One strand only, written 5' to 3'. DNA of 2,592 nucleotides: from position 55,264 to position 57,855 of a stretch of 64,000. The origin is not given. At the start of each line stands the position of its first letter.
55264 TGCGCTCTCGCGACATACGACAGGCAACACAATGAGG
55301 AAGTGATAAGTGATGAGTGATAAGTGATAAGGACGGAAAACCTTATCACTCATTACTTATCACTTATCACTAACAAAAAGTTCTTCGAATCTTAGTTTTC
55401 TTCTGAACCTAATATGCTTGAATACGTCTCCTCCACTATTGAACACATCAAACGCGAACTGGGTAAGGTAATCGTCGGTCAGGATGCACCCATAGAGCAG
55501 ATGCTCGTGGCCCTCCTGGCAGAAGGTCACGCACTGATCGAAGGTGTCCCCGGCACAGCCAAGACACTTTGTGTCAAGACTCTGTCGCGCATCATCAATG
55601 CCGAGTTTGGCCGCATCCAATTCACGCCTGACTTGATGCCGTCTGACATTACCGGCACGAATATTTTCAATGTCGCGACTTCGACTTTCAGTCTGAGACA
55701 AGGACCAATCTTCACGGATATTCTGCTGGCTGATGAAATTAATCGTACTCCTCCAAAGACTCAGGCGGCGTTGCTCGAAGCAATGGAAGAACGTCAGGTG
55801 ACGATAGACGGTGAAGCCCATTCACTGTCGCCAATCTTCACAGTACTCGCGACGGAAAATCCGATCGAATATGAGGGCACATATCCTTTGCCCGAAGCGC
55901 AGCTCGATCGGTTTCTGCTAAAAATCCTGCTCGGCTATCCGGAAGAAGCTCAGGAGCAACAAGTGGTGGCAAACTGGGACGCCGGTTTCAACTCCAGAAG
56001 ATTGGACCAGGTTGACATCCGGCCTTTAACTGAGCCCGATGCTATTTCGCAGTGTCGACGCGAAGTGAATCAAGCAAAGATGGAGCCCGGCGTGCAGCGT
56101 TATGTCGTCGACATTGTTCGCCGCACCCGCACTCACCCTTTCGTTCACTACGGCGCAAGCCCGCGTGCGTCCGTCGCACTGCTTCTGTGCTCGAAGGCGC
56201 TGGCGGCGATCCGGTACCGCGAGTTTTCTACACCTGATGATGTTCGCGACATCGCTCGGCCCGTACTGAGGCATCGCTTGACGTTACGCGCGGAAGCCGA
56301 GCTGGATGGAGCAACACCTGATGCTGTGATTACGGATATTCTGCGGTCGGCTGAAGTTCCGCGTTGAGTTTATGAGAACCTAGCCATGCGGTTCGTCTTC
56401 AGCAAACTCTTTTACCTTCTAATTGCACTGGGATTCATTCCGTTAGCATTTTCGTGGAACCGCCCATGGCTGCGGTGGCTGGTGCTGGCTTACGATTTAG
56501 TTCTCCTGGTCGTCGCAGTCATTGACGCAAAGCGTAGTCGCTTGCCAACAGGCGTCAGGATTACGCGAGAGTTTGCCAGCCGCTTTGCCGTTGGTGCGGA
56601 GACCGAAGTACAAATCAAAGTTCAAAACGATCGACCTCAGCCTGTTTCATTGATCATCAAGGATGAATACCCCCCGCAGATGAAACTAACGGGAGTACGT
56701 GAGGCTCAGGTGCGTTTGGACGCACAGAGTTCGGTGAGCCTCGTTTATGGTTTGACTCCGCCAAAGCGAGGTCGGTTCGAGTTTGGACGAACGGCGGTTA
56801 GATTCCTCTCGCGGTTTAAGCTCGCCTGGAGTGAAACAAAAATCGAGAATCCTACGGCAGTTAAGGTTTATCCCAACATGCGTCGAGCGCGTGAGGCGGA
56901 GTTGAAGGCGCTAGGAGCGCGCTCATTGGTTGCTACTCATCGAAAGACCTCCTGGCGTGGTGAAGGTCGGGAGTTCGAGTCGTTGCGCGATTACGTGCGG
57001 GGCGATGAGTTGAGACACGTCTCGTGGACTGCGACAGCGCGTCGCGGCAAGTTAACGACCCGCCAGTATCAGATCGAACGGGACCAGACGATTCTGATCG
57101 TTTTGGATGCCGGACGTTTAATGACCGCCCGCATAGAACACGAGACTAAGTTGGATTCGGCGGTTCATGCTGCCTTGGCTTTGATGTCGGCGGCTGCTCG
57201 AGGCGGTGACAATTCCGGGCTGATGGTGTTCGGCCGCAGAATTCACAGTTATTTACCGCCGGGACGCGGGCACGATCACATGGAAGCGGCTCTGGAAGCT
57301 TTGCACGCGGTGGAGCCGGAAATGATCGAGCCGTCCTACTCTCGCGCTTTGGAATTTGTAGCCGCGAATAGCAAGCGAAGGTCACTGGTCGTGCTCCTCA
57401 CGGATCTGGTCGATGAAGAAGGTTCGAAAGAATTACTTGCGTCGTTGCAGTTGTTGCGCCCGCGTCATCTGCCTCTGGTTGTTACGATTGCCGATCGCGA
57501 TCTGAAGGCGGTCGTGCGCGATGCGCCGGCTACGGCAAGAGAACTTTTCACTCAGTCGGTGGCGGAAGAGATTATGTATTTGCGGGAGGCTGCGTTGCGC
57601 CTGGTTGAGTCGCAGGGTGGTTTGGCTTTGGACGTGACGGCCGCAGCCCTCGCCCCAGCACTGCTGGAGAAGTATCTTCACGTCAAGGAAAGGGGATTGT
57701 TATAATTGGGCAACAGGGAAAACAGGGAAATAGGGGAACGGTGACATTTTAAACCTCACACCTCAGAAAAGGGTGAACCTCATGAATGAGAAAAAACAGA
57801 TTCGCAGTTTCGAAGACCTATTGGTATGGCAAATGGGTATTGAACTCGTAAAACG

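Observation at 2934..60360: Window-wide family of long intergenic hairpins whose arms are built from 6-8 nt degenerate tandem units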

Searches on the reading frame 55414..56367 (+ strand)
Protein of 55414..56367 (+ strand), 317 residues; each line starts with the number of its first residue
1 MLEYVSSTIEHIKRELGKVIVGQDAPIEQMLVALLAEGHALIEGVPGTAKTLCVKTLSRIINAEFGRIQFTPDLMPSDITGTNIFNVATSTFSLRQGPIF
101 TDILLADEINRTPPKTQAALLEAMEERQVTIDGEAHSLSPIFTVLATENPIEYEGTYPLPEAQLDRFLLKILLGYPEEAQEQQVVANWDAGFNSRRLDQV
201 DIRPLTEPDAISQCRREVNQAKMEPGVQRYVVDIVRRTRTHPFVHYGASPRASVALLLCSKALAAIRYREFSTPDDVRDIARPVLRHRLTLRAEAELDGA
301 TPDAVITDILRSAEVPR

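Call 28: search_protein_families(library=pfam, proteins=[window:55414-56367:+], max_evalue=0.01)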
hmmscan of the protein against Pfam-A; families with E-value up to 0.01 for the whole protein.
window:55414-56367:+ (317 aa): 9 families
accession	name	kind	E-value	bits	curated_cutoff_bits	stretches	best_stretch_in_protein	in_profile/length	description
PF07726.17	AAA_3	-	1.2e-63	213.3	27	1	39-169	1-131/131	ATPase family associated with various cellular activities (AAA)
PF17863.7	AAA_lid_2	-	1.2e-21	76.7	22.7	1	236-309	1-74/74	AAA lid domain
PF07728.20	AAA_5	-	1.2e-13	51.7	22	1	40-167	2-139/139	AAA domain (dynein-related subfamily)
PF20030.5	bpMoxR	-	1.3e-11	44.5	27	1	9-191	3-185/205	MoxR domain in the MoxR-vWA-beta-propeller ternary systems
PF00004.35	AAA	-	1.7e-05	25.7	21.2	1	41-152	2-113/131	ATPase family associated with various cellular activities (AAA)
PF00493.29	MCM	-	3.8e-05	23.4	23.3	1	21-153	41-178/224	MCM P-loop domain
PF00158.32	Sigma54_activat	-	0.00045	20.4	20.2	1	36-146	21-139/168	Sigma-54 interaction domain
PF05496.18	RuvB_N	-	0.0023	18.1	27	1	38-131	34-115/159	Holliday junction DNA helicase RuvB P-loop domain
PF01078.27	Mg_chelatase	-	0.0023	17.8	20.3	0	20-62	5-47/207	Magnesium chelatase, subunit ChlI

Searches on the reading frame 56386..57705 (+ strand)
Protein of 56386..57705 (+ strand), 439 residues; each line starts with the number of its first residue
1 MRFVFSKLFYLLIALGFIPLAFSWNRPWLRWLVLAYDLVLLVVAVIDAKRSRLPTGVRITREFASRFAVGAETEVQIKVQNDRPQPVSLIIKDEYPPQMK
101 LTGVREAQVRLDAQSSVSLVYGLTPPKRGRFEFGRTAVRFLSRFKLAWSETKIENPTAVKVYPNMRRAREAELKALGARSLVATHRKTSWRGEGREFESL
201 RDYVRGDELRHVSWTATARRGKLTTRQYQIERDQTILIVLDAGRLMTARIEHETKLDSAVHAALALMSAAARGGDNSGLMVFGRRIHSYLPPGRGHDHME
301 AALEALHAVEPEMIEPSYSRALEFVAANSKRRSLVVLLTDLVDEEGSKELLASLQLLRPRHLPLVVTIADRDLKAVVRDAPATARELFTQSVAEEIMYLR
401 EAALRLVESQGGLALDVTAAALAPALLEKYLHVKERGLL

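Call 28: search_protein_families(library=pfam, proteins=[window:56386-57705:+], max_evalue=0.01)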
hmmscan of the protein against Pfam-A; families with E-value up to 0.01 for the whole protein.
window:56386-57705:+ (439 aa): 2 families
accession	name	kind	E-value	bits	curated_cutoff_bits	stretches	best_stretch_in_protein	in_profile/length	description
PF01882.25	DUF58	-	4.4e-33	114.7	23.4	1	200-374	2-174/216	Protein of unknown function DUF58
PF13519.12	VWA_2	-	4.5e-10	40.5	27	1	236-340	1-105/107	von Willebrand factor type A domain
